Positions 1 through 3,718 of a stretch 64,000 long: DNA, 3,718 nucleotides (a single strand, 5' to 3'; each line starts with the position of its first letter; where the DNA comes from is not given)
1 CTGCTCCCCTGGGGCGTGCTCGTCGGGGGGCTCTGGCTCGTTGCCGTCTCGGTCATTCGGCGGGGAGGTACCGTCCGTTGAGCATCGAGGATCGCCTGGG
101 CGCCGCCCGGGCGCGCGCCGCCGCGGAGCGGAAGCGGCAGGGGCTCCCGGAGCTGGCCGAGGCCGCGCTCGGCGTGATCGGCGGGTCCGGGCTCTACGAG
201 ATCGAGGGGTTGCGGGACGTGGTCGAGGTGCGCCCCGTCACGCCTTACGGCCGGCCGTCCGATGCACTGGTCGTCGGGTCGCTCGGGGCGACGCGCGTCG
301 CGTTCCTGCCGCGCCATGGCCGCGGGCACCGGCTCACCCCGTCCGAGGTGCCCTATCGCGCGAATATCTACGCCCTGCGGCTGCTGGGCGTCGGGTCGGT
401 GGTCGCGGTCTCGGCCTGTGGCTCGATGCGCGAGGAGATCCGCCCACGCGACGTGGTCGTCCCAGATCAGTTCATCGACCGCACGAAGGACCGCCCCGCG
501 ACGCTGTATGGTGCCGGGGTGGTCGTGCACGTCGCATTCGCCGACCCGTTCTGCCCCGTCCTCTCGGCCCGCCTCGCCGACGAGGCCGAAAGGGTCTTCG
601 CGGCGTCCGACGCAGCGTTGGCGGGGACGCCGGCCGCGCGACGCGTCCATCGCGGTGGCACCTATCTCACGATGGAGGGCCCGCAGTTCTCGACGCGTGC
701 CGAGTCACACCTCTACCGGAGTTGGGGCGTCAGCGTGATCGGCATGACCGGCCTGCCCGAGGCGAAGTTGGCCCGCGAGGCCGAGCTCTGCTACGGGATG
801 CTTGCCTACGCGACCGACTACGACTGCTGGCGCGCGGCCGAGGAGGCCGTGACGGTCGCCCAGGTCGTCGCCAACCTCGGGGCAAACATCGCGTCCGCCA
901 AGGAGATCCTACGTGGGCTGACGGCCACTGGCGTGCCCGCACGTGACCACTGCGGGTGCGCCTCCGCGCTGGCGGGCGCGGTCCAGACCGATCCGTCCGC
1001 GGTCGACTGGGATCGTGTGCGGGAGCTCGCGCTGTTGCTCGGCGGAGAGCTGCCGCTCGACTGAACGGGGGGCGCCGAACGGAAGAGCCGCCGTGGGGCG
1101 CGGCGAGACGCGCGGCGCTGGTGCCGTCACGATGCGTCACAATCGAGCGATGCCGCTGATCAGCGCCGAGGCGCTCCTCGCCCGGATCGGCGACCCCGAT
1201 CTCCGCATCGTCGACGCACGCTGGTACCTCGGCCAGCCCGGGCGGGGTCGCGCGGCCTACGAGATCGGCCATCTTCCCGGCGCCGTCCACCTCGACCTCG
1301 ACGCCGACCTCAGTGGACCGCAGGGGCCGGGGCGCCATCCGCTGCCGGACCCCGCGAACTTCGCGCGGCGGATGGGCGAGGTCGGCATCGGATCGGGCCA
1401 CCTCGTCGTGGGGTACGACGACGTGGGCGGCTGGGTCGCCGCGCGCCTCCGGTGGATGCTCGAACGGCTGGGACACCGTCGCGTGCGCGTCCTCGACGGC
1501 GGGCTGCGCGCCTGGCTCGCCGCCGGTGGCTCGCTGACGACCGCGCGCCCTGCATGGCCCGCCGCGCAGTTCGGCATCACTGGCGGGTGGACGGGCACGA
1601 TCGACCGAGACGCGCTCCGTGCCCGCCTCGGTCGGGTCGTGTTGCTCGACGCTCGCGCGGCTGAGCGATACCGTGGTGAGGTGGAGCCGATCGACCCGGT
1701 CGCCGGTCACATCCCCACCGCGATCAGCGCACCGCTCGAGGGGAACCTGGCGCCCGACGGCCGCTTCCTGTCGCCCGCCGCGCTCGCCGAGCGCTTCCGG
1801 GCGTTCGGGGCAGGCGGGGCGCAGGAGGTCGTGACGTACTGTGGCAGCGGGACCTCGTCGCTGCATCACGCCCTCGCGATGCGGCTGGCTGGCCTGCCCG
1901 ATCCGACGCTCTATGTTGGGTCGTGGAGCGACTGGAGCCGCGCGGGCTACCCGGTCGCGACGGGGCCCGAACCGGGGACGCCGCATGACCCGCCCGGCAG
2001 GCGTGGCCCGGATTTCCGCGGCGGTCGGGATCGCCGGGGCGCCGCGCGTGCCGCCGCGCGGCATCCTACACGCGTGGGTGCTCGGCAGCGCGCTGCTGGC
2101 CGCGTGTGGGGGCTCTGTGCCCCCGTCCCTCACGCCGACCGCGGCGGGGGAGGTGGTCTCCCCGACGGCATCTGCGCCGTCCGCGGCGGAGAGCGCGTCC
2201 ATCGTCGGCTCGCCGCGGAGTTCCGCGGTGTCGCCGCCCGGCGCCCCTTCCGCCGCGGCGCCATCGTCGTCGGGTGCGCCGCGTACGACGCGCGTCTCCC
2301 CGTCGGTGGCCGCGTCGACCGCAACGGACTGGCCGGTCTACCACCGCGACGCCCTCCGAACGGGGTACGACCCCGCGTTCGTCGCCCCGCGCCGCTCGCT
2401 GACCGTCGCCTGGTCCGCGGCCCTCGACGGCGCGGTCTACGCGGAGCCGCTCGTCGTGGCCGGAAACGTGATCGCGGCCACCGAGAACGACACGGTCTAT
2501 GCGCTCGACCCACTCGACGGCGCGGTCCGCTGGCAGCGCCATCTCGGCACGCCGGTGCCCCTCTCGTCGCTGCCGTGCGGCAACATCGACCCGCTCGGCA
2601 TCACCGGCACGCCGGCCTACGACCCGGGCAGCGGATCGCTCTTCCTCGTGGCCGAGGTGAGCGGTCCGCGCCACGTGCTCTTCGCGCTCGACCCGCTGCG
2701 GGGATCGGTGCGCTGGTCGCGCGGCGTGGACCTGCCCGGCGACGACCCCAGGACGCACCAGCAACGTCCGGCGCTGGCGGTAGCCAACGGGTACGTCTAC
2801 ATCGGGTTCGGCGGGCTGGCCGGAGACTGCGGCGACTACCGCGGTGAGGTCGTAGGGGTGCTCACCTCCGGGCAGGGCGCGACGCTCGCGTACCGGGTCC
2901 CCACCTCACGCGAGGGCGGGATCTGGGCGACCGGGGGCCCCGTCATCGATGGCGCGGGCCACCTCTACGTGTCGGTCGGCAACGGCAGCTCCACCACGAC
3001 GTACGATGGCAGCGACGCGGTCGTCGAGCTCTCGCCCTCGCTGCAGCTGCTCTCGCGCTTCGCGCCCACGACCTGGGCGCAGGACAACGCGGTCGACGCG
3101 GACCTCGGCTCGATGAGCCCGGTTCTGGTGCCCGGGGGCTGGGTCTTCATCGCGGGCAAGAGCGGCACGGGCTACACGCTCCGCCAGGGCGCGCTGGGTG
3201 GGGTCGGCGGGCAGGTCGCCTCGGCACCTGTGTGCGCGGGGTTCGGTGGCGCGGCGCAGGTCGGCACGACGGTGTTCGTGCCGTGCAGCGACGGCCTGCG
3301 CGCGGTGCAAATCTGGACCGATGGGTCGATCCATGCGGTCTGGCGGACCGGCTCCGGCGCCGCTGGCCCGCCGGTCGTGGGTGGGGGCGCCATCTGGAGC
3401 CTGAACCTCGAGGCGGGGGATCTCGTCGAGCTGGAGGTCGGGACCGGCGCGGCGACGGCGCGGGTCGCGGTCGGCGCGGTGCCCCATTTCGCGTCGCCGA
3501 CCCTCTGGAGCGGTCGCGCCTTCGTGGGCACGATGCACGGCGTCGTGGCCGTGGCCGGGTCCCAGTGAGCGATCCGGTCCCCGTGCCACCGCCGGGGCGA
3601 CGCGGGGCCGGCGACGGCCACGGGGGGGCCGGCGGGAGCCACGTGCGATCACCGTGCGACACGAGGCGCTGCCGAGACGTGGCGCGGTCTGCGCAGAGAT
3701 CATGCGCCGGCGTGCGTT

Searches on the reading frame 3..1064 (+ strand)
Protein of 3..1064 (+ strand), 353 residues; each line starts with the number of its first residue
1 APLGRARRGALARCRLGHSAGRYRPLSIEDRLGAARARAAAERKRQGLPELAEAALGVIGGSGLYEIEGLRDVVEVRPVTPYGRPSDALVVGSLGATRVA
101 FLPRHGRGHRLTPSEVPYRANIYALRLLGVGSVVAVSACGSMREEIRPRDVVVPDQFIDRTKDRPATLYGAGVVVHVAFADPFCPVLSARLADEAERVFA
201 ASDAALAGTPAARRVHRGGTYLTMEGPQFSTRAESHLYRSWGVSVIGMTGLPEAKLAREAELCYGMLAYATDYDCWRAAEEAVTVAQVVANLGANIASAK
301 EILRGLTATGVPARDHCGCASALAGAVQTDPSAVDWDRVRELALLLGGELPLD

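Call 50: search_protein_families(library=pfam, proteins=[window:3-1064:+], max_evalue=0.001)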
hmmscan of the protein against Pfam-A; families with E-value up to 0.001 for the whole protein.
window:3-1064:+ (353 aa): 1 family
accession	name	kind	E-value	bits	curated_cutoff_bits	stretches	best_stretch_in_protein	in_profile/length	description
PF01048.26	PNP_UDP_1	-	3.9e-43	148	25.1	1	56-304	2-229/233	Phosphorylase superfamily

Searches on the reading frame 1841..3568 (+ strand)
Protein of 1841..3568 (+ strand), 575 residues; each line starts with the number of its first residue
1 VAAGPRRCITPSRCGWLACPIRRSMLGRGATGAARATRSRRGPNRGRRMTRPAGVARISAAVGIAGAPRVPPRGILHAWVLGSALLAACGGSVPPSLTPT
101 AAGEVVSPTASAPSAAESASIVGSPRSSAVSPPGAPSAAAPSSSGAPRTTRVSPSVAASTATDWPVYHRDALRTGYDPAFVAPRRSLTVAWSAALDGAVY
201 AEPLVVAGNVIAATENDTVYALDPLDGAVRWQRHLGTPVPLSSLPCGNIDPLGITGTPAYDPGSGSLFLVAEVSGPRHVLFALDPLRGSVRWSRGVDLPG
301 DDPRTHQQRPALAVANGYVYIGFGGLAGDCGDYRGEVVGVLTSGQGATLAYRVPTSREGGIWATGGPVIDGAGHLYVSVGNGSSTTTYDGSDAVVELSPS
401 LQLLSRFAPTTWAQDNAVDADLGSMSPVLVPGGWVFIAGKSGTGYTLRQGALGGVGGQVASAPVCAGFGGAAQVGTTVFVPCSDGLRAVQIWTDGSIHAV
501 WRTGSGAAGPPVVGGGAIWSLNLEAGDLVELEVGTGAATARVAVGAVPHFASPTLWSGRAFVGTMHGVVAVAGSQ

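Call 50: search_protein_families(library=pfam, proteins=[window:1841-3568:+], max_evalue=0.001)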
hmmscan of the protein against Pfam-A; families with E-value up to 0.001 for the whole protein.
window:1841-3568:+ (575 aa): 3 families
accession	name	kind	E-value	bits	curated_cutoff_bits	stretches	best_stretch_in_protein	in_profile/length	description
PF13360.13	PQQ_2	-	5.3e-11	43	27.6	1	188-321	54-174/233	Outer membrane protein assembly factor BamB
PF13570.13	Beta-prop_ACSF4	-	9e-07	29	133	1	186-239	122-177/329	Beta-alanine-activating enzyme, beta-propeller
PF01011.28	PQQ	-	0.00078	18.7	26.7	0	198-233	48-83/595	Glucose/ethanol/alcohol dehydrogenase, beta-propeller domain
